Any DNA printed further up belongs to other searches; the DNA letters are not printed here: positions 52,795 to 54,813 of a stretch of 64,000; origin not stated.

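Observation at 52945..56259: Phage-encoded chaperonin pair: GroEL plus a single-chain protein with about five tandem GroES (Cpn10) domains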

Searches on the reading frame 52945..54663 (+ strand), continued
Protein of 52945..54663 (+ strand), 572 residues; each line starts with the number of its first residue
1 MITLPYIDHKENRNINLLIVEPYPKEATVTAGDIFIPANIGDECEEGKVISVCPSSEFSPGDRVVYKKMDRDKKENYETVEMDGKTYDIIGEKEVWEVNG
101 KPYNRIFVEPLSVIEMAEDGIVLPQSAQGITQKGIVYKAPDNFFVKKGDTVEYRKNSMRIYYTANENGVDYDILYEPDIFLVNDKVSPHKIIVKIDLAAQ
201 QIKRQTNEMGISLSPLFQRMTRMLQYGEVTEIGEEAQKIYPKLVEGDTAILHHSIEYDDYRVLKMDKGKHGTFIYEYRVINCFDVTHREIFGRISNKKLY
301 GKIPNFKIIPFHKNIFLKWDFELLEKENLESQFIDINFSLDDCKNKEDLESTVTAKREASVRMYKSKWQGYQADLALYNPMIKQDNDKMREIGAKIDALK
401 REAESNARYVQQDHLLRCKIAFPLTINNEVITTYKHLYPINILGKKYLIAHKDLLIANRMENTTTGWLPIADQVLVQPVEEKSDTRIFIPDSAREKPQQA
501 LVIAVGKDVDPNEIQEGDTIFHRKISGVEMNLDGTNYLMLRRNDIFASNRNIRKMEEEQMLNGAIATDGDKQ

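Call 51: search_protein_families(library=pfam, proteins=[P0068, P0088, P0119, P0064, P0065, P0071, P0077, P0063, P0055], max_evalue=0.01)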
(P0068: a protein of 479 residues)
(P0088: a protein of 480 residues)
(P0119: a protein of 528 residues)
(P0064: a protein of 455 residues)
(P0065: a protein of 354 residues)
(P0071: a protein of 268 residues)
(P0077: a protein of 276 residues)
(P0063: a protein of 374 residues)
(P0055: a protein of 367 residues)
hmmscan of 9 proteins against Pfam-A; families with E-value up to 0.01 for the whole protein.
P0068 (479 aa): 4 families
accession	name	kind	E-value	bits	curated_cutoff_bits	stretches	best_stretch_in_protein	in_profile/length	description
PF00166.26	Cpn10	-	8e-26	90.3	21.1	1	393-478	2-92/93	Chaperonin 10 Kd subunit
PF13180.12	PDZ_2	-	1.5e-11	44.9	27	1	31-102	2-68/80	PDZ domain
PF17820.7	PDZ_6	-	5.1e-10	39.4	27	1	50-96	2-47/54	PDZ domain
PF00595.29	PDZ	-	8.7e-10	39.3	23.2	1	28-100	8-79/81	PDZ domain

P0088 (480 aa): 5 families
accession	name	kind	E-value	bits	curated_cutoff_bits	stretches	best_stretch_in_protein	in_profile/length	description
PF00166.26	Cpn10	-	2e-17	63.4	21.1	1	375-461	2-92/93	Chaperonin 10 Kd subunit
PF13180.12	PDZ_2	-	6.2e-09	36.5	27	1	40-98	7-65/80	PDZ domain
PF17820.7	PDZ_6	-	1.4e-05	25.2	27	1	53-87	6-40/54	PDZ domain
PF00595.29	PDZ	-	2.8e-05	24.8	23.2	1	32-98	12-78/81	PDZ domain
PF04495.20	GRASP55_65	-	0.00028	21.6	27.7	1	41-104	38-102/138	GRASP55/65 PDZ-like domain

P0119 (528 aa): 4 families
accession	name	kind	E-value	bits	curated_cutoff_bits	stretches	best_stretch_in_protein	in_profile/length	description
PF00166.26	Cpn10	-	3.6e-21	75.4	21.1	1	393-477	2-91/93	Chaperonin 10 Kd subunit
PF13180.12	PDZ_2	-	9.8e-10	39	27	1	30-97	1-65/80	PDZ domain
PF17820.7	PDZ_6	-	6.9e-07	29.4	27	1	48-85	2-39/54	PDZ domain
PF00595.29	PDZ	-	1.4e-06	29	23.2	1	28-81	8-62/81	PDZ domain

P0064 (455 aa): 1 family
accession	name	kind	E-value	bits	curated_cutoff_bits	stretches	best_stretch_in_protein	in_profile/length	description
PF00166.26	Cpn10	-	1.1e-30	105.9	21.1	2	374-455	5-93/93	Chaperonin 10 Kd subunit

P0065 (354 aa): 3 families
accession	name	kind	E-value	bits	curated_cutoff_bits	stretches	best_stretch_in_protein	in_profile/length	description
PF00166.26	Cpn10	-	6.7e-14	52.1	21.1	1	7-83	7-92/93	Chaperonin 10 Kd subunit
PF18822.6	CdvA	-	0.0028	18.1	30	1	232-295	43-106/123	CdvA-like coiled-coil domain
PF14645.11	Chibby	-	0.006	17.1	24.8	0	232-285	26-77/114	Chibby family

P0071 (268 aa): 1 family
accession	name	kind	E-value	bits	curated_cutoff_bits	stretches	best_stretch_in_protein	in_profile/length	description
PF00166.26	Cpn10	-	0.0099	16.3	21.1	0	21-72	15-68/93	Chaperonin 10 Kd subunit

P0077 (276 aa): 1 family
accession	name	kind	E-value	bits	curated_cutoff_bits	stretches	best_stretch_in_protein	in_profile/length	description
PF14932.11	HAUS-augmin3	-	0.0075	16.2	29.4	1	136-236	59-157/260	HAUS augmin-like complex subunit 3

P0063 (374 aa): 1 family
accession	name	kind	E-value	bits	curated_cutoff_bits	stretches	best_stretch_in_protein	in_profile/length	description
PF00166.26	Cpn10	-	4.7e-26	91.1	21.1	1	283-369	1-92/93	Chaperonin 10 Kd subunit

P0055 (367 aa): 1 family
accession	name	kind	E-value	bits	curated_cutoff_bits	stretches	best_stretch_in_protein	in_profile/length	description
PF00166.26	Cpn10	-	3.8e-08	33.7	21.1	1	109-164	13-68/93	Chaperonin 10 Kd subunit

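Call 53: find_related_loci(query=A4, collection=viral_contigs, flank=4000)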
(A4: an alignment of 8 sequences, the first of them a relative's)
Query A4 (268 aa) in viral_contigs; peptide patterns used: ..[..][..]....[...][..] (x = any residue, [..] = any of these).
14 stretches matched a pattern; 1 encode a relative of the query (tblastn E <= 1e-3); 1 distinct loci.
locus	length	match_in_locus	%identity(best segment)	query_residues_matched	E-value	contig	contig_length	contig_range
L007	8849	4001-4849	26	2-266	7e-20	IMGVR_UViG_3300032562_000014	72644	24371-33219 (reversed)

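Call 55: find_homologous_proteins(query=A4, max_evalue=0.00001)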
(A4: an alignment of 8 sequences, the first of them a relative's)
Query A4 (8 sequences) (268 aa, profile of the alignment): 4 proteins with E <= 0.00001 among 4815 candidates.
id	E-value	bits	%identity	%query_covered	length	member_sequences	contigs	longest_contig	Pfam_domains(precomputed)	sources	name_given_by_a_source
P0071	2.0e-94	334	100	100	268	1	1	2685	-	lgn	-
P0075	9.6e-93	329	25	94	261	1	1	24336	PF00166.27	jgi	jgi:hypothetical protein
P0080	4.4e-55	205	27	98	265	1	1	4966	PF00166.27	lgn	-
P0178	2.4e-38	150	26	83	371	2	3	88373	PF17820.8,PF00595.30,PF13180.13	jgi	jgi:membrane-associated protease RseP (regulator of RpoE activity)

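Call 56: find_encoding_contigs(protein=P0075, flank=8000, max_places=2)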
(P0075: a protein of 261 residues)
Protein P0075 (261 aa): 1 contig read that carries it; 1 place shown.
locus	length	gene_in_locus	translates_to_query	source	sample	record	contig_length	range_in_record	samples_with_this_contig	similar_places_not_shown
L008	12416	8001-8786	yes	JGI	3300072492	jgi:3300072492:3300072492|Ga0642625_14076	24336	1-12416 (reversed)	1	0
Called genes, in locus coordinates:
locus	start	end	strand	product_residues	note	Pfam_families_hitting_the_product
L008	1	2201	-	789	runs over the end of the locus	-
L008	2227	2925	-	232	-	-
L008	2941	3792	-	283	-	PF00041:fn3 (faint)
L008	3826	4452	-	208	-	-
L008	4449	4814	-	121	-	-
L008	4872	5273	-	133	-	-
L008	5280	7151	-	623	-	PF13472:Lipase_GDSL_2 (weak)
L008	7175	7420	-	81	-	-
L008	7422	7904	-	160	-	-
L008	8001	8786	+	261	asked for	PF00166:Cpn10 (faint)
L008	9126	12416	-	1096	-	?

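Call 57: find_encoding_contigs(protein=P0178, flank=8000, max_places=2)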
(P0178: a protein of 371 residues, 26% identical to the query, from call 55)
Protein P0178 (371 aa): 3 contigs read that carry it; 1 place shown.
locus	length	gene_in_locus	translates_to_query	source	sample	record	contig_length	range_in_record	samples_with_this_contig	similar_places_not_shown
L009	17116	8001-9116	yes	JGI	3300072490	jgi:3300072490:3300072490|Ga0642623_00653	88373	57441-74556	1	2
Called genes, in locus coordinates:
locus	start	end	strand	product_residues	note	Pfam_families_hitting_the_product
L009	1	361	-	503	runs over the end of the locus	-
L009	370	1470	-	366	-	-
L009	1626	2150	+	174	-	-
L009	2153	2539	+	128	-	-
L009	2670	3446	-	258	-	-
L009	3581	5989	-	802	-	-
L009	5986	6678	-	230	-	-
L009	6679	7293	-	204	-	-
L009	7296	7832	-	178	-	PF05105:Phage_holin_4_1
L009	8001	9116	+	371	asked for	PF00595:PDZ (weak), PF13180:PDZ_2, PF17820:PDZ_6 (weak)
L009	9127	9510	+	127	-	PF00166:Cpn10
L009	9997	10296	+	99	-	-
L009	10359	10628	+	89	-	-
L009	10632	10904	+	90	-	-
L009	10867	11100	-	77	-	-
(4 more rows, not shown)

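Call 58: find_encoding_contigs(protein=P0080, flank=5000, max_places=1)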
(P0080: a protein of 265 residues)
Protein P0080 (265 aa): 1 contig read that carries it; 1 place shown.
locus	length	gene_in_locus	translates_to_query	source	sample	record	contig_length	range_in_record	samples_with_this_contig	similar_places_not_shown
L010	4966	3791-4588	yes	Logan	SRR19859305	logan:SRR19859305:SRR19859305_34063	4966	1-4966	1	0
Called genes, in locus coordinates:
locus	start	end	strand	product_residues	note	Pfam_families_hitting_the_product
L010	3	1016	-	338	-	?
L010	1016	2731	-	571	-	-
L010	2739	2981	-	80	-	-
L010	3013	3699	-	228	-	-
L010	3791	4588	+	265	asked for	PF00166:Cpn10 (faint)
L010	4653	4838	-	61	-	-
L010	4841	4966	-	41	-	?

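Call 61: search_dna_similar(query=P0077, collection=phages, mode=protein, max_evalue=0.01, max_rows=20)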
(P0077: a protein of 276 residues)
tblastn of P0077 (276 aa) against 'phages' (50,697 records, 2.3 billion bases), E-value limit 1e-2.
No match.

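Call 62: search_dna_similar(query=P0063, collection=phages, mode=protein, max_evalue=0.01, max_rows=20)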
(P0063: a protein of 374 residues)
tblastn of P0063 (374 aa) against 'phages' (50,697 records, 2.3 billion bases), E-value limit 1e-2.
Records with a match: 21; places in all: 21; records where one place covers at least 80% of the query: 0.
Best place of each record, by identity: <60% 21.
By first word of the organism name: Bacteroides 6; Bacteriophage 5; Listeria 4; Acinetobacter 2; Enterococcus 2; Salmonella 1; Microcystis 1.
By host as written in the record: - 8; Listeria monocytogenes 4; Bacteroides thetaiotaomicron VPI-5485 1; Enterococcus faecalis 1; Bacteroides thetaiotaomicron VPI-5494 1; Bacteroides thetaiotaomicron VPI-5487 1; Bacteroides thetaiotaomicron VPI-5488 1; Bacteroides thetaiotaomicron VPI-5490 1; and 3 more.
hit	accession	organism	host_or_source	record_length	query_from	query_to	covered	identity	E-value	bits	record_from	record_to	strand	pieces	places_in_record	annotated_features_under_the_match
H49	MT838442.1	Bacteriophage sp.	human fecal samples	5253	283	367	23%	48.2%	5e-14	79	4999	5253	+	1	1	record has no annotation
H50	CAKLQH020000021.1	Acinetobacter phage MD-2021a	not known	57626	281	371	24%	40.0%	1e-11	72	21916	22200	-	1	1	groS: 10 kDa chaperonin (Protein Cpn10) (groES protein)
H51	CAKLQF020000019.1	Acinetobacter phage MD-2021a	not known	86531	281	371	24%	40.0%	1e-11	72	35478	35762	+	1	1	groS: 10 kDa chaperonin (Protein Cpn10) (groES protein)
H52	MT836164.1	Bacteriophage sp.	human fecal samples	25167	283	371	24%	38.7%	5e-9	64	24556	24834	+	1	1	record has no annotation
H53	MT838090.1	Bacteriophage sp.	human fecal samples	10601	275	371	26%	34.6%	1e-10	69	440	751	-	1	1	record has no annotation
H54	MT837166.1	Bacteriophage sp.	human fecal samples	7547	283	371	24%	35.5%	4e-10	67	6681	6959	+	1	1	record has no annotation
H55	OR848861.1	Listeria phage LM 4-14-1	Listeria monocytogenes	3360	286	371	23%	35.2%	6e-7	57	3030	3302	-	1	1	record has no annotation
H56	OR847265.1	Listeria phage LM 4-11-1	Listeria monocytogenes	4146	286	371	23%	35.2%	1e-6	57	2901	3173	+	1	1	record has no annotation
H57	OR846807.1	Listeria phage LM 4-11-1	Listeria monocytogenes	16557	286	369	22%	36.0%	9e-9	63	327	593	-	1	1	record has no annotation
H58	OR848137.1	Listeria phage LM 4-14-1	Listeria monocytogenes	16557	286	369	22%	36.0%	9e-9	63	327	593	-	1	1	record has no annotation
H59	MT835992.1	Bacteriophage sp.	human fecal samples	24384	283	371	24%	33.3%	3e-9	65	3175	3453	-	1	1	record has no annotation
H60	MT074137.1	Bacteroides phage DAC16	Bacteroides thetaiotaomicron VPI-5485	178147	286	363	21%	38.0%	4e-4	49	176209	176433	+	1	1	hypothetical protein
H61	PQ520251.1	Enterococcus phage IME_EF3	-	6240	286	367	22%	35.6%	4e-5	52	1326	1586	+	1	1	record has no annotation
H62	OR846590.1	Enterococcus phage Efs 1-1-1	Enterococcus faecalis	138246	286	367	22%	35.6%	4e-5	52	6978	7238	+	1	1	record has no annotation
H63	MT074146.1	Bacteroides phage SJC03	Bacteroides thetaiotaomicron VPI-5494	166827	286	363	21%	36.7%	2e-3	47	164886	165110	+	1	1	hypothetical protein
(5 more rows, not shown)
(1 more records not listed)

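Call 78: search_protein_families(library=pfam, proteins=[P0067, P0070, P0074, P0075, P0084, P0080, P0056, P0060, P0069, P0178], max_evalue=1)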
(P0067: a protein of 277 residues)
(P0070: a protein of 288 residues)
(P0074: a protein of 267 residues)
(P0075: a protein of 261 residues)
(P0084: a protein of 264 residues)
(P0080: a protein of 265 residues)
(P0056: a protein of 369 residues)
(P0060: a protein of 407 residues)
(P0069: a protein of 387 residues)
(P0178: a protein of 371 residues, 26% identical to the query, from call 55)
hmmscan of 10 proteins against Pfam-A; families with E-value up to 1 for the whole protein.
P0067 (277 aa): 1 family
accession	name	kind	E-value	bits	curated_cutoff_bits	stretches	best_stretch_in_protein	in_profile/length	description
PF15233.11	SYCE1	-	0.0092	16.5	27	1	198-236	37-74/152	Synaptonemal complex central element protein 1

P0070 (288 aa): 3 families
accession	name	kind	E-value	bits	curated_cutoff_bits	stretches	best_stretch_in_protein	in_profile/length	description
PF24999.1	LAMB4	-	0.046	14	27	1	163-217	5-57/66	Laminin subunit beta-4-like domain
PF13747.11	DUF4164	-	0.15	12.9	27.2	1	161-240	6-80/89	Domain of unknown function (DUF4164)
PF02183.23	HALZ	-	0.27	11.9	28.1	0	194-217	14-37/43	Homeobox associated leucine zipper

P0074 (267 aa): 1 family
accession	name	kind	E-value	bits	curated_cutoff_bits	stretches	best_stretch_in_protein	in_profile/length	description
PF00166.26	Cpn10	-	0.00015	22.2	21.1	1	17-70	13-68/93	Chaperonin 10 Kd subunit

P0075 (261 aa): 2 families
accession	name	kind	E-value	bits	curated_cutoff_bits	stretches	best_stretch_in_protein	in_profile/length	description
PF00166.26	Cpn10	-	8.4e-06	26.2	21.1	2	199-252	27-86/93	Chaperonin 10 Kd subunit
PF03993.17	DUF349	-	0.046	14.5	23.9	1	174-207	28-61/75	Domain of Unknown Function (DUF349)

P0084 (264 aa): 2 families
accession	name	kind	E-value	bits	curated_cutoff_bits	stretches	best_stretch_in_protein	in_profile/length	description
PF00166.26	Cpn10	-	0.00011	22.5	21.1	1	208-261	34-93/93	Chaperonin 10 Kd subunit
PF10370.14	Rv2993c-like_N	-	0.071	14.5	21.3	1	108-152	14-44/50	Rv2993c-like, N-terminal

P0080 (265 aa): 3 families
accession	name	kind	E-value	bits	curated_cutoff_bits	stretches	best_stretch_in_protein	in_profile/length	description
PF00166.26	Cpn10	-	7.5e-07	29.5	21.1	1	3-72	2-68/93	Chaperonin 10 Kd subunit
PF00717.28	Peptidase_S24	-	0.02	15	23.3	1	41-106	47-103/116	Peptidase S24-like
PF06476.17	DUF1090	-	0.041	14.3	24.4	1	158-200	67-109/110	Protein of unknown function (DUF1090)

P0056 (369 aa): 4 families
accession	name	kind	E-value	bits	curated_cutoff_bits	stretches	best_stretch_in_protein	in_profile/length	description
PF18055.7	RPN6_N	-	0.017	15.9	26.5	1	243-303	48-113/117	26S proteasome regulatory subunit RPN6 N-terminal domain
PF23854.1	DUF7217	-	0.027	14.6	29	1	247-309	140-202/238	Domain of unknown function (DUF7217)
PF03112.19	DUF244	-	0.062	13.6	22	1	228-298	65-130/161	Uncharacterized protein family (ORF7) DUF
PF05935.17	Arylsulfotrans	-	0.069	12.6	24.2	0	274-310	276-303/374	Arylsulfotransferase (ASST)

P0060 (407 aa): 1 family
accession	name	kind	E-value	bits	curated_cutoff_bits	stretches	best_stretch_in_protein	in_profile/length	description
PF00166.26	Cpn10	-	8.9e-08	32.5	21.1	2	131-185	13-67/93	Chaperonin 10 Kd subunit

P0069 (387 aa): 5 families
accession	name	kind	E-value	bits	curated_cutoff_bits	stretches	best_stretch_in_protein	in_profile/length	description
PF00166.26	Cpn10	-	4.9e-28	97.4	21.1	1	286-372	2-92/93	Chaperonin 10 Kd subunit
PF25747.1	T5_p143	-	0.0095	16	27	1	178-283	52-159/255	Bacteriophage T5 tail completion protein p143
PF11629.13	Mst1_SARAH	-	0.15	12.6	23.1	0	192-216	10-34/48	C terminal SARAH domain of Mst1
PF13023.12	HD_3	-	0.21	11.9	22.5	0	59-110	59-104/165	HD domain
PF17675.6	APG6_N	-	0.31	11.9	45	1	168-222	18-75/132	Apg6 coiled-coil region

P0178 (371 aa): 4 families
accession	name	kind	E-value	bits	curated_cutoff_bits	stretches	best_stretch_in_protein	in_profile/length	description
PF13180.12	PDZ_2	-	9.6e-12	45.5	27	1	40-100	11-68/80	PDZ domain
PF00595.29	PDZ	-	4.3e-07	30.7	23.2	1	31-98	11-79/81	PDZ domain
PF17820.7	PDZ_6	-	1e-05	25.6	27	1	53-93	7-46/54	PDZ domain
PF16450.11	Prot_ATP_ID_OB_C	-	0.062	13.6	23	0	328-347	31-50/56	Proteasomal ATPase OB C-terminal domain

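Call 81: find_related_loci(query=A1, collection=genome_contigs, flank=6000)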
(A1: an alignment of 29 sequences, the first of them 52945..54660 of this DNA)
Query A1 (572 aa) in genome_contigs; peptide patterns used: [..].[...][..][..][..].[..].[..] (x = any residue, [..] = any of these).
13 stretches matched a pattern, but none encodes a relative of the query by tblastn (E <= 1e-3).
